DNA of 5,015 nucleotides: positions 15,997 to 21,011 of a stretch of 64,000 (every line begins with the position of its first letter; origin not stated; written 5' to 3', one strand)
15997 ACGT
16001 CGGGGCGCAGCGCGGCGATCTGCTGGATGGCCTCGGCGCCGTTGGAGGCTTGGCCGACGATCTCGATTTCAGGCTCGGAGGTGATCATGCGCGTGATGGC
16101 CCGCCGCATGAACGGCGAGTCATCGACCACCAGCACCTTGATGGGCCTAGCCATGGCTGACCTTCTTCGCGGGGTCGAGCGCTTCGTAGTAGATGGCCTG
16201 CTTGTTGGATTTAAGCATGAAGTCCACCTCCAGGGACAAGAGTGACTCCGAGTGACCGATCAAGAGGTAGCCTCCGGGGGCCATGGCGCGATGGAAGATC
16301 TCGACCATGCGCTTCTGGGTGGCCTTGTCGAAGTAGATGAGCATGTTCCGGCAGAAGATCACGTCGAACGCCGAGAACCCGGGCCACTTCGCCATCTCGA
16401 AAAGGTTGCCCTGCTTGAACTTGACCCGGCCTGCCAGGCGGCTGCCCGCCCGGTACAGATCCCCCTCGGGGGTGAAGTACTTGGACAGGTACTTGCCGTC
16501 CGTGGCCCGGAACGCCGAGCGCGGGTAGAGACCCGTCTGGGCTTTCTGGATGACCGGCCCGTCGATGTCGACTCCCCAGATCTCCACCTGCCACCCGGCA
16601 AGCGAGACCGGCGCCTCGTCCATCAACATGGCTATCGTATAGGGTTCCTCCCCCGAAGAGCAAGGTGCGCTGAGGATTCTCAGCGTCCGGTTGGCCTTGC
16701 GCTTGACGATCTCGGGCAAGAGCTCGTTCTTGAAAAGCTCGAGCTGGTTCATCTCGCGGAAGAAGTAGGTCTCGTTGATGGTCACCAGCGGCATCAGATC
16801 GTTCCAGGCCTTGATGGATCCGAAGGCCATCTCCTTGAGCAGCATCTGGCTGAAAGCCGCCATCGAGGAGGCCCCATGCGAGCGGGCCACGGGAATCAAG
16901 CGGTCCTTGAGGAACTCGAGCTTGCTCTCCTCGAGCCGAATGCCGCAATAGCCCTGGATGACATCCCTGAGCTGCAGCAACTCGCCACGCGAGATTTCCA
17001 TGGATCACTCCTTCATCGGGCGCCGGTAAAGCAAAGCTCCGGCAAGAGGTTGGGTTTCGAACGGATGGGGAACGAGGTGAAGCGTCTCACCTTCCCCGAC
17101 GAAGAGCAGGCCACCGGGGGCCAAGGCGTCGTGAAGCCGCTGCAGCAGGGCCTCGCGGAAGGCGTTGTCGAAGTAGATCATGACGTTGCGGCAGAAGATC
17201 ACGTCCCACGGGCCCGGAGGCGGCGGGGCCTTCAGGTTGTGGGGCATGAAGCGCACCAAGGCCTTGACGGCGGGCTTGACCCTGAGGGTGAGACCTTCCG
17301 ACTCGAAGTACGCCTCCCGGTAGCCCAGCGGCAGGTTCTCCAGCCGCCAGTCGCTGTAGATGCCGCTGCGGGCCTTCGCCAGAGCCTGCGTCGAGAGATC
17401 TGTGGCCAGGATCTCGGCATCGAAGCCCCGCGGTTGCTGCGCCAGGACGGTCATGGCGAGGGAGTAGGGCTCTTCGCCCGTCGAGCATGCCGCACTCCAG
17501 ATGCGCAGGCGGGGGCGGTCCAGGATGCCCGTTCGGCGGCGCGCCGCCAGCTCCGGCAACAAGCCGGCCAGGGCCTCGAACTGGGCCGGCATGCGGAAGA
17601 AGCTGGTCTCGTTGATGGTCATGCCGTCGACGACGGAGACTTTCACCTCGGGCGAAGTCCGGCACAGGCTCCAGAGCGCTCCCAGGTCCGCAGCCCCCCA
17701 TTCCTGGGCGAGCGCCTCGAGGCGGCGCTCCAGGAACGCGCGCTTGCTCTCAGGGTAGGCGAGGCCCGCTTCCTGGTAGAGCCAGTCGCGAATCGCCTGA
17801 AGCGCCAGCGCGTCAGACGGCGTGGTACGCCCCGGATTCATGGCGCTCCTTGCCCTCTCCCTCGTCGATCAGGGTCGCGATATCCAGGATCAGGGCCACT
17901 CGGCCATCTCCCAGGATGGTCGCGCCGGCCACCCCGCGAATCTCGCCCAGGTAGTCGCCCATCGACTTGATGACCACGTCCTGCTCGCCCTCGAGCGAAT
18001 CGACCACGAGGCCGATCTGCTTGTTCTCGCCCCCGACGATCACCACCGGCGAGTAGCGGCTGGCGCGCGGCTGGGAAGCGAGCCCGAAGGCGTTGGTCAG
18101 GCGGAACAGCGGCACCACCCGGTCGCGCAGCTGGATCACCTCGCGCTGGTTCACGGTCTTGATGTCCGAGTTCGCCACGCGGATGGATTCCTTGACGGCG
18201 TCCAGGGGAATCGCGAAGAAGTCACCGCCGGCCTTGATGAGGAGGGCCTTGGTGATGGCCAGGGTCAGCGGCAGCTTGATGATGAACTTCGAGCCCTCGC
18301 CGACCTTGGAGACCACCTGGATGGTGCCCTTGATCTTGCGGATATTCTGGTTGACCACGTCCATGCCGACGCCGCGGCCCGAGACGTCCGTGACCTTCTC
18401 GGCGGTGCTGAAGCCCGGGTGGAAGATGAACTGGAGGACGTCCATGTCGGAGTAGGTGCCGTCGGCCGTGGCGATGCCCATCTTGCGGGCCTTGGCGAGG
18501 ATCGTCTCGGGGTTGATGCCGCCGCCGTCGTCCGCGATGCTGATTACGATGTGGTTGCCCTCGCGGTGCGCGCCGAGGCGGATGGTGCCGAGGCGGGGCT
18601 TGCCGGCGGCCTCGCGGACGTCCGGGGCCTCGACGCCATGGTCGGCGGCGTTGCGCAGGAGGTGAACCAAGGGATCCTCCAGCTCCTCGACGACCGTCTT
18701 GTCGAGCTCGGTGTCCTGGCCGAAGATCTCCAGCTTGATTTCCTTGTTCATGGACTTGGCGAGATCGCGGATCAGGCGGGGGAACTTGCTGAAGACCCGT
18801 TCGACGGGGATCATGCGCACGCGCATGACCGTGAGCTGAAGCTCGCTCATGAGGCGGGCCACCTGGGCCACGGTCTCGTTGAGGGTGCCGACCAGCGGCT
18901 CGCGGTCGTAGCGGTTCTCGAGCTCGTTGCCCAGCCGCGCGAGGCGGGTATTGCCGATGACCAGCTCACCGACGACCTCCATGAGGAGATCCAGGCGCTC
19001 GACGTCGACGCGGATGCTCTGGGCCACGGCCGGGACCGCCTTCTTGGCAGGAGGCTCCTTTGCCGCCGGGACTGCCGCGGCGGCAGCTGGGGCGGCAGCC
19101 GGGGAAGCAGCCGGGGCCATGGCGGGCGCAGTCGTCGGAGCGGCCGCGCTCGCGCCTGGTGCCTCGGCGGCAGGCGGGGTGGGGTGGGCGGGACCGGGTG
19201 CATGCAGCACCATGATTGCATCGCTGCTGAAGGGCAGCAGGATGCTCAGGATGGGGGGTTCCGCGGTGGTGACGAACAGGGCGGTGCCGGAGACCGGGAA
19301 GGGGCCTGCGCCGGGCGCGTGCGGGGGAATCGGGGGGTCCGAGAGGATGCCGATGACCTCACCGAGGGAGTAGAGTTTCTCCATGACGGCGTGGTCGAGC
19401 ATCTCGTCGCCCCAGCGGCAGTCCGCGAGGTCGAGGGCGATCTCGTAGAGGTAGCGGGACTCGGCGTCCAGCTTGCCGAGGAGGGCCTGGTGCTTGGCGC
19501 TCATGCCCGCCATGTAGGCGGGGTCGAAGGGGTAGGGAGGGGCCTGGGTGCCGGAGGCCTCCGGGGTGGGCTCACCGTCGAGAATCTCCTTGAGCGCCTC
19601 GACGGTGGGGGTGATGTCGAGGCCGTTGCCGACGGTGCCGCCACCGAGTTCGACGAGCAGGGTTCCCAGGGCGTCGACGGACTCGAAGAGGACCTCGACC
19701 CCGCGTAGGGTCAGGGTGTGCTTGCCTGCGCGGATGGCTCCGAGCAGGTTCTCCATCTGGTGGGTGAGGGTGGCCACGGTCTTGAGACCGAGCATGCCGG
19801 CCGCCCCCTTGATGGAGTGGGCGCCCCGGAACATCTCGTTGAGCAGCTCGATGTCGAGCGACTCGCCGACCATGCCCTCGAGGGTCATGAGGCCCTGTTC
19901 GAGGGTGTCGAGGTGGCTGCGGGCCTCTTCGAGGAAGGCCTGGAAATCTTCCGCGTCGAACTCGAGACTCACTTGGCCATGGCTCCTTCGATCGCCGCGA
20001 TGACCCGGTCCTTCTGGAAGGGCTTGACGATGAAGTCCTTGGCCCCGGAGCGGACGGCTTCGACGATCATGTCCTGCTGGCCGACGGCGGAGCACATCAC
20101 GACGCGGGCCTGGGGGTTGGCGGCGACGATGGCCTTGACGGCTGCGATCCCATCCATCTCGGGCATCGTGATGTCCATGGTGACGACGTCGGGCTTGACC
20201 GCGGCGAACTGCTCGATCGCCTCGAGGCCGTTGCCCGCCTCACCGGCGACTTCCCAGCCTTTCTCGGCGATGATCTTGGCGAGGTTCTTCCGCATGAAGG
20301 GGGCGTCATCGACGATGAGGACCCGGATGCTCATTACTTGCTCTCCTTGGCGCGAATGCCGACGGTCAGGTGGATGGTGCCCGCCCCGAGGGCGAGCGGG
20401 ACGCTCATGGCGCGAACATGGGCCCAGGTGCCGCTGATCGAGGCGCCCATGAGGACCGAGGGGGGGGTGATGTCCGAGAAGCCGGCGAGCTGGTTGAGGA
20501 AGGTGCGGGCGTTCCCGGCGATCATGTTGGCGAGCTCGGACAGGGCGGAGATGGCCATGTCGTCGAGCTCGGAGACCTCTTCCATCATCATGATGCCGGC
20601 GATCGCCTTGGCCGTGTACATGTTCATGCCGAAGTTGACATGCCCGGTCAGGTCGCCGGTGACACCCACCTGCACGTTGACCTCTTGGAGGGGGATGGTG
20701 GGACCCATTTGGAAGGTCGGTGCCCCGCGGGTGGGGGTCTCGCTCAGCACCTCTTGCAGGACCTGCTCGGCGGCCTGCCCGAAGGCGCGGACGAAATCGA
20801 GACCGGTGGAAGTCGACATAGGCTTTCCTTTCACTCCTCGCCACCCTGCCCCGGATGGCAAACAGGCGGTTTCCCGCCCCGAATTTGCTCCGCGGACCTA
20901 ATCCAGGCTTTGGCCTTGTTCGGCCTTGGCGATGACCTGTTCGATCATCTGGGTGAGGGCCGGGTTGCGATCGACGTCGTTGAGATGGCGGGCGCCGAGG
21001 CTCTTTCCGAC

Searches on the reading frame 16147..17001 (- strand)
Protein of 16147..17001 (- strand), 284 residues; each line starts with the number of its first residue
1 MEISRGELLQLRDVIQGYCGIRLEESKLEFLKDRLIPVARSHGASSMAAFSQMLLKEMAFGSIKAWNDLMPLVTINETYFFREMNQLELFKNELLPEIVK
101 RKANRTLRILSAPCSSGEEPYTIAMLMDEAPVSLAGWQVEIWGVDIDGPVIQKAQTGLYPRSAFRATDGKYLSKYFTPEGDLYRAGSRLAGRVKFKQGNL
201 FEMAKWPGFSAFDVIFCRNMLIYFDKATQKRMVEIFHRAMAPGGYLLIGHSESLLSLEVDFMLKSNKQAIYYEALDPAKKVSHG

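Call 5: search_protein_families(library=pfam, proteins=[window:16147-17001:-], max_evalue=0.01)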
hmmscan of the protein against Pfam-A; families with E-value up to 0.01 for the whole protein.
window:16147-17001:- (284 aa): 7 families
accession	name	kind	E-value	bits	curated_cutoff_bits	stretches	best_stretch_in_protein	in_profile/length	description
PF01739.24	CheR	-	1.5e-54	184.9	27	1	76-262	1-187/195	CheR methyltransferase, SAM binding domain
PF13847.12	Methyltransf_31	-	1.7e-06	28.2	27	1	191-256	54-117/145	Methyltransferase domain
PF13649.12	Methyltransf_25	-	1e-05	26.6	27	1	189-244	41-97/97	Methyltransferase domain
PF13489.12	Methyltransf_23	-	1.2e-05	25.6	27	1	106-250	23-118/164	Methyltransferase domain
PF03705.20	CheR_N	-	5.8e-05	23.1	27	1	7-56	2-51/53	CheR methyltransferase, all-alpha domain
PF08241.18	Methyltransf_11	-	0.0001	23.3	21.2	1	190-248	39-95/95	Methyltransferase domain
PF08242.18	Methyltransf_12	-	0.00012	23.2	30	1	190-246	48-98/98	Methyltransferase domain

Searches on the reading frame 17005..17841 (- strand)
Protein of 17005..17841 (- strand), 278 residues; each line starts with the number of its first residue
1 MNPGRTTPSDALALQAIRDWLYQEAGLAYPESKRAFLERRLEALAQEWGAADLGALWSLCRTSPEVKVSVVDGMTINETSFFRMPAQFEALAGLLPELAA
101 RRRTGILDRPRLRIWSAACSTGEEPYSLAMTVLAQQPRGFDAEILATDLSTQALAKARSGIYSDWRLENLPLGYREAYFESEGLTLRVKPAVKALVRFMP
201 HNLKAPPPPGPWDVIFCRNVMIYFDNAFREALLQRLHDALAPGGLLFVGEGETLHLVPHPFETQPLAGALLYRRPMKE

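Call 5: search_protein_families(library=pfam, proteins=[window:17005-17841:-], max_evalue=0.01)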
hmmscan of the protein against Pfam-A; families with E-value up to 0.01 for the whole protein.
window:17005-17841:- (278 aa): 6 families
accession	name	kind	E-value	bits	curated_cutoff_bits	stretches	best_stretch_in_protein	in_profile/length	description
PF01739.24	CheR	-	1.2e-55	188.4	27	1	77-263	1-188/195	CheR methyltransferase, SAM binding domain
PF03705.20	CheR_N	-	9.4e-10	38.5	27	1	14-64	3-53/53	CheR methyltransferase, all-alpha domain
PF08242.18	Methyltransf_12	-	8.7e-07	30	30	1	194-246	49-98/98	Methyltransferase domain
PF13649.12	Methyltransf_25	-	3.1e-06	28.2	27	1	196-244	48-97/97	Methyltransferase domain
PF13489.12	Methyltransf_23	-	2.9e-05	24.3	27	1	136-248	41-116/164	Methyltransferase domain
PF08241.18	Methyltransf_11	-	0.0018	19.3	21.2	0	196-248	44-95/95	Methyltransferase domain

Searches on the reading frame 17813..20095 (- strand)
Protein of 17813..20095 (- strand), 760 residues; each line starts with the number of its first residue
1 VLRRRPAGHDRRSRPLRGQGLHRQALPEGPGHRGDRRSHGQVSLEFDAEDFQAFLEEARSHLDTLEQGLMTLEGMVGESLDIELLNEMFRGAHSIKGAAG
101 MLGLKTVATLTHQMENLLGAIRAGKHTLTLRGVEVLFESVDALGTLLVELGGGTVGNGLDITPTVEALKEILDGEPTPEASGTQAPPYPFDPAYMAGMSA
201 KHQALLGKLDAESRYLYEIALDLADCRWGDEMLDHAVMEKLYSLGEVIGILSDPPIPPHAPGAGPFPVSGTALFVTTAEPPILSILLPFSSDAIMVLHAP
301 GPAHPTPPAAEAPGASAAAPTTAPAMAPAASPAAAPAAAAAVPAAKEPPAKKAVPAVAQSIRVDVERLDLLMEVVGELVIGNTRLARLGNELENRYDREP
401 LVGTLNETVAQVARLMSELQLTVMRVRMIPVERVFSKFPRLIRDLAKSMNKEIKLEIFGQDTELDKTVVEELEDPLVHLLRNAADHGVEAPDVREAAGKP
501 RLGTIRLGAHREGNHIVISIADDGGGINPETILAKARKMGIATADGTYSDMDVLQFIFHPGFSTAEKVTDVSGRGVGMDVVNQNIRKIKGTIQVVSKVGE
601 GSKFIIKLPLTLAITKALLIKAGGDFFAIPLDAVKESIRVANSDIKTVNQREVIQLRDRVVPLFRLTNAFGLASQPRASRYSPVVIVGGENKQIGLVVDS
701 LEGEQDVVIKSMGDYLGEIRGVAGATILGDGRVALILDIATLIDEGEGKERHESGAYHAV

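Call 5: search_protein_families(library=pfam, proteins=[window:17813-20095:-], max_evalue=0.01)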
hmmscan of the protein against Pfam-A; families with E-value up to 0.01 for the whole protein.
window:17813-20095:- (760 aa): 4 families
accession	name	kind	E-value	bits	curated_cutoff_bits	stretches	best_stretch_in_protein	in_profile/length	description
PF01584.24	CheW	-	1.3e-30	106.3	23.5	1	617-745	2-136/138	CheW-like domain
PF02895.20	H-kinase_dim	-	1e-18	68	23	1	359-426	2-68/68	Signal transducing histidine kinase, homodimeric domain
PF02518.31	HATPase_c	-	8.6e-18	65.2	26.4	1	473-611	3-110/111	Histidine kinase-, DNA gyrase B-, and HSP90-like ATPase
PF01627.28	Hpt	-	9.1e-18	64.7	24.6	1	52-143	4-81/84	Hpt domain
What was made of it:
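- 17813..19972 (-): cheA (Hpt, dimerisation, HATPase_c and CheW-like P5 domains). Its GTG start overlaps the cheY stop (GTGA). Pfam (call 5).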

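Call 76: search_protein_families(library=ncbifam, proteins=[window:17813-19960:-], max_evalue=0.001)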
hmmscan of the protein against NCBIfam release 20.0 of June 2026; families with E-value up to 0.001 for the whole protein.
window:17813-19960:- (715 aa): 25 families
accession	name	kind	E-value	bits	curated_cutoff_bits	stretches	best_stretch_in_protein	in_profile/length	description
NF041336.1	CheA_Halo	equivalog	1e-130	437.5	950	2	304-697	283-666/666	chemotaxis protein CheA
NF007835.0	PRK10547.1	equivalog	1.6e-125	420.3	793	2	278-697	242-656/670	chemotaxis protein CheA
NF010411.0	PRK13837.1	equivalog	1.1e-10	40.2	647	1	505-568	620-678/828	two-component system VirA-like sensor kinase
NF008298.1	PRK11086.1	subfamily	3.4e-09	35.7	520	1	500-565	465-525/529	DcuS/MalK family sensor histidine kinase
NF046044.1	PnpS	equivalog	1e-08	34.6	400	1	526-564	352-390/390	two-component system histidine kinase PnpS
NF047874.1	MASE3_PAS_HK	subfamily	2e-08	33.5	560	1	525-571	585-631/655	MASE3 domain-containing sensor histidine kinase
NF007688.0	PRK10364.1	equivalog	3.1e-08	32.8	479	1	501-566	392-452/460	two-component system sensor histidine kinase ZraS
NF008468.0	PRK11360.1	equivalog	8.2e-08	31.1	646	1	500-566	548-609/616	two-component system sensor histidine kinase AtoS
NF008302.0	PRK11091.1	equivalog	1.4e-07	30.1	838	1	525-567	465-507/779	aerobic respiration two-component sensor histidine kinase ArcB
TIGR02956.1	TMAO_torS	equivalog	1.6e-07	29.8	676.5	1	507-567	625-684/967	TMAO reductase system sensor histidine kinase/response regulator TorS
NF011874.0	PRK15347.1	equivalog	2e-07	29.4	852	1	507-567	559-616/921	two component system sensor kinase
TIGR02916.1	PEP_his_kin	equivalog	2.1e-07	29.9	300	0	356-487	513-628/679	XrtA/PEP-CTERM system histidine kinase PrsK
TIGR02966.1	phoR_proteo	equivalog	1.9e-06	27.2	334.2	0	524-562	294-332/333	phosphate regulon sensor histidine kinase PhoR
NF041947.1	LuxQ_Vibrio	equivalog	3.1e-06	25.4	1200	1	505-571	635-702/843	quorum-sensing autoinducer 2 sensor kinase/phosphatase LuxQ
NF052574.1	HisKinEspCMyxo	equivalog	7.5e-06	24.4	1200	1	505-565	580-637/785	serine histidine kinase EspC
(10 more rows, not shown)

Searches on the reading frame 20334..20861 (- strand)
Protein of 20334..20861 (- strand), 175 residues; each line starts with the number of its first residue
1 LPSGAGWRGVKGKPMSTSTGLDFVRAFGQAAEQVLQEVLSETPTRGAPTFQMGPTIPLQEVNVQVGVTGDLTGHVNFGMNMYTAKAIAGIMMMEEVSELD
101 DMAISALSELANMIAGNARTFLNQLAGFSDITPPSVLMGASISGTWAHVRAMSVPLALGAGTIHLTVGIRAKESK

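Call 5: search_protein_families(library=pfam, proteins=[window:20334-20861:-], max_evalue=0.01)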
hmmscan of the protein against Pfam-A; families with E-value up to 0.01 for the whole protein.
window:20334-20861:- (175 aa): 2 families
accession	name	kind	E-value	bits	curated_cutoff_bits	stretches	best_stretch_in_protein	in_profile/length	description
PF13690.11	CheX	-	7.8e-18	64.8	27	1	62-143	2-79/94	Chemotaxis phosphatase CheX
PF04509.17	CheC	-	5.3e-08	33.1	22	1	102-137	1-37/38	CheC-like family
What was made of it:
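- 20334..20819 (-): cheX (161 aa), CheC-family CheY-P phosphatase. It is the most constant neighbour of X. Pfam CheX 7.8e-18 (call 5).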

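Call 76: search_protein_families(library=ncbifam, proteins=[window:20334-20819:-], max_evalue=0.001)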
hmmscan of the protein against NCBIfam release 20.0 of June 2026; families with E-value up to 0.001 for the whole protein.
window:20334-20819:- (161 aa): 4 families
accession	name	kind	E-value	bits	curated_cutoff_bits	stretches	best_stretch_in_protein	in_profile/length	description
NF041094.1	CheX_Thtogales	equivalog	7.2e-23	81.1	280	1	9-141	5-136/152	CheY-P phosphatase CheX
NF041093.1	CheC_Thtogales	equivalog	3e-07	30.6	250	1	48-121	62-139/201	CheY-P phosphatase CheC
NF005995.1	PRK08119.1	equivalog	3.8e-05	23.3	218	1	41-123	83-170/376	flagellar motor switch phosphatase FliY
NF005275.1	PRK06782.1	equivalog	0.00064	18.6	681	1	47-122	264-345/516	flagellar motor switch protein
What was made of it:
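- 20334..20819 (-): NCBIfam CheX_Thtogales 7e-23 (call 76).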
